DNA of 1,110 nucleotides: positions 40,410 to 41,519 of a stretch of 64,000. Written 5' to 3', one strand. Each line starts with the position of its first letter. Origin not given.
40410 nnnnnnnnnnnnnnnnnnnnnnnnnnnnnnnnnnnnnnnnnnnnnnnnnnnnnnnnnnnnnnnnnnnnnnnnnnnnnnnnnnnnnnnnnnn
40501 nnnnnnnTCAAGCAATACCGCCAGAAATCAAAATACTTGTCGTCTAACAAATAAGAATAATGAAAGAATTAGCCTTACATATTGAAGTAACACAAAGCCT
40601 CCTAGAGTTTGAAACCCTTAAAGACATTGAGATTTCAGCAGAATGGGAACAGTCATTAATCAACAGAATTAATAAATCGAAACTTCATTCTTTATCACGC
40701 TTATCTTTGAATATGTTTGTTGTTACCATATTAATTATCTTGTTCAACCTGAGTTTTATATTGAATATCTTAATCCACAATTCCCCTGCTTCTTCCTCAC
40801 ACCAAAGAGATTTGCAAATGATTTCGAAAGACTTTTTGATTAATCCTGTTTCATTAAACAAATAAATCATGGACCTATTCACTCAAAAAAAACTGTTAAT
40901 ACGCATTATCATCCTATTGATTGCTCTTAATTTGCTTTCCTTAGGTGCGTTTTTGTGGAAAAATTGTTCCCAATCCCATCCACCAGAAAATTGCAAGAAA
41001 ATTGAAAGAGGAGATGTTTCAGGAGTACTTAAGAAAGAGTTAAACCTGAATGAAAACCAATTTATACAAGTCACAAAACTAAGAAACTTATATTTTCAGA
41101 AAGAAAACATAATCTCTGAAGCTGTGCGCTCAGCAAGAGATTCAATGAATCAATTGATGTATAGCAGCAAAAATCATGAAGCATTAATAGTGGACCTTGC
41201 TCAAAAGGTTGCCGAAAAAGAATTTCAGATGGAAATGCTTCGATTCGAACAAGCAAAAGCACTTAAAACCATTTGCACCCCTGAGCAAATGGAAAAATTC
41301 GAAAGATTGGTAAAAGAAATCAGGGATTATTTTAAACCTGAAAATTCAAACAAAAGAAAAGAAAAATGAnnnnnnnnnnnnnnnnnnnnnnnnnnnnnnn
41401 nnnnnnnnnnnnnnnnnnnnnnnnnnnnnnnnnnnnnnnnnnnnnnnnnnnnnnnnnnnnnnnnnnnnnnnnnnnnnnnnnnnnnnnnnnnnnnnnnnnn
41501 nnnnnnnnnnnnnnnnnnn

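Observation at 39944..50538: ECF-sigma-headed eight-gene unit encoding five T9SS-secreted enzymes of an unusual combination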

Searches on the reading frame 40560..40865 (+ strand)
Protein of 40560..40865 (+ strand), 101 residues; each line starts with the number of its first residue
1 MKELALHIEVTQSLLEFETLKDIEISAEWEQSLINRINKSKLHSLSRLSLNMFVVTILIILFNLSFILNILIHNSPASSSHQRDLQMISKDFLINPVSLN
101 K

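Call 4: search_protein_families(library=pfam, proteins=[window:40560-40865:+], max_evalue=0.01)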
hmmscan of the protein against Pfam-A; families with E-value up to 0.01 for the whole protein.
window:40560-40865:+ (101 aa): 0 families

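Call 5: search_protein_families(library=ncbifam, proteins=[window:40560-40865:+], max_evalue=0.01)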
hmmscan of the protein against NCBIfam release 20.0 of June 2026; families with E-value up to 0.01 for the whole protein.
window:40560-40865:+ (101 aa): 0 families

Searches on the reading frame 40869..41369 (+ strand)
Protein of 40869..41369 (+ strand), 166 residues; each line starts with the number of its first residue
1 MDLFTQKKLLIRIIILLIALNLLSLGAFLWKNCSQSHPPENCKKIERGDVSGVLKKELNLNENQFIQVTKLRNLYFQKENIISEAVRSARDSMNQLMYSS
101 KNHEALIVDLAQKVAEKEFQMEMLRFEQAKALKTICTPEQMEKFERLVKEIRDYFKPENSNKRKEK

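Call 4: search_protein_families(library=pfam, proteins=[window:40869-41369:+], max_evalue=0.01)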
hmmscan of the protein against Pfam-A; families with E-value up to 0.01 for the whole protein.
window:40869-41369:+ (166 aa): 2 families
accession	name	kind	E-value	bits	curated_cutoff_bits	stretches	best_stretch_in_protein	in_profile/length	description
PF07813.17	LTXXQ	-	2.5e-05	25.3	24.3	1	54-147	9-99/100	LTXXQ motif family protein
PF13801.11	Metal_resist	-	0.0066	17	29.2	1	19-141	4-123/125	Heavy-metal resistance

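Call 5: search_protein_families(library=ncbifam, proteins=[window:40869-41369:+], max_evalue=0.01)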
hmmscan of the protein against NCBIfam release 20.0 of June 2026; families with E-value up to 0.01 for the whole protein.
window:40869-41369:+ (166 aa): 3 families
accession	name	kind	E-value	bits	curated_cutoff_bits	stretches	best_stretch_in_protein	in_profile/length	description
NF009391.0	PRK12750.1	equivalog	6.2e-08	32.8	148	1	6-155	4-156/170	CpxP family protein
NF007769.1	PRK10455.1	equivalog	0.00031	21.1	174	1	40-146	39-142/160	ATP-independent periplasmic protein-refolding chaperone Spy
NF007687.2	PRK10363.1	equivalog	0.0058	16.5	160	1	57-145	56-141/152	cell-envelope stress modulator CpxP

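Call 66: search_solved_structures(query=window:40869-41369:+, max_evalue=10, show_alignments=3)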
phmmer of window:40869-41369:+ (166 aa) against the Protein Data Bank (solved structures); distinct sequences matched with E-value up to 10: 2.
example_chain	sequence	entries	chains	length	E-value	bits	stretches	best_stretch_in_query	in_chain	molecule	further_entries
1dip_A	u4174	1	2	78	0.0086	19.4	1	93-147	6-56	DELTA-SLEEP-INDUCING PEPTIDE IMMUNOREACTIVE PEPTIDE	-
6x89_G1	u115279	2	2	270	1.4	12.2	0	23-58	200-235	gamma carbonic anhydrase 1, mitochondrial | NDUCA1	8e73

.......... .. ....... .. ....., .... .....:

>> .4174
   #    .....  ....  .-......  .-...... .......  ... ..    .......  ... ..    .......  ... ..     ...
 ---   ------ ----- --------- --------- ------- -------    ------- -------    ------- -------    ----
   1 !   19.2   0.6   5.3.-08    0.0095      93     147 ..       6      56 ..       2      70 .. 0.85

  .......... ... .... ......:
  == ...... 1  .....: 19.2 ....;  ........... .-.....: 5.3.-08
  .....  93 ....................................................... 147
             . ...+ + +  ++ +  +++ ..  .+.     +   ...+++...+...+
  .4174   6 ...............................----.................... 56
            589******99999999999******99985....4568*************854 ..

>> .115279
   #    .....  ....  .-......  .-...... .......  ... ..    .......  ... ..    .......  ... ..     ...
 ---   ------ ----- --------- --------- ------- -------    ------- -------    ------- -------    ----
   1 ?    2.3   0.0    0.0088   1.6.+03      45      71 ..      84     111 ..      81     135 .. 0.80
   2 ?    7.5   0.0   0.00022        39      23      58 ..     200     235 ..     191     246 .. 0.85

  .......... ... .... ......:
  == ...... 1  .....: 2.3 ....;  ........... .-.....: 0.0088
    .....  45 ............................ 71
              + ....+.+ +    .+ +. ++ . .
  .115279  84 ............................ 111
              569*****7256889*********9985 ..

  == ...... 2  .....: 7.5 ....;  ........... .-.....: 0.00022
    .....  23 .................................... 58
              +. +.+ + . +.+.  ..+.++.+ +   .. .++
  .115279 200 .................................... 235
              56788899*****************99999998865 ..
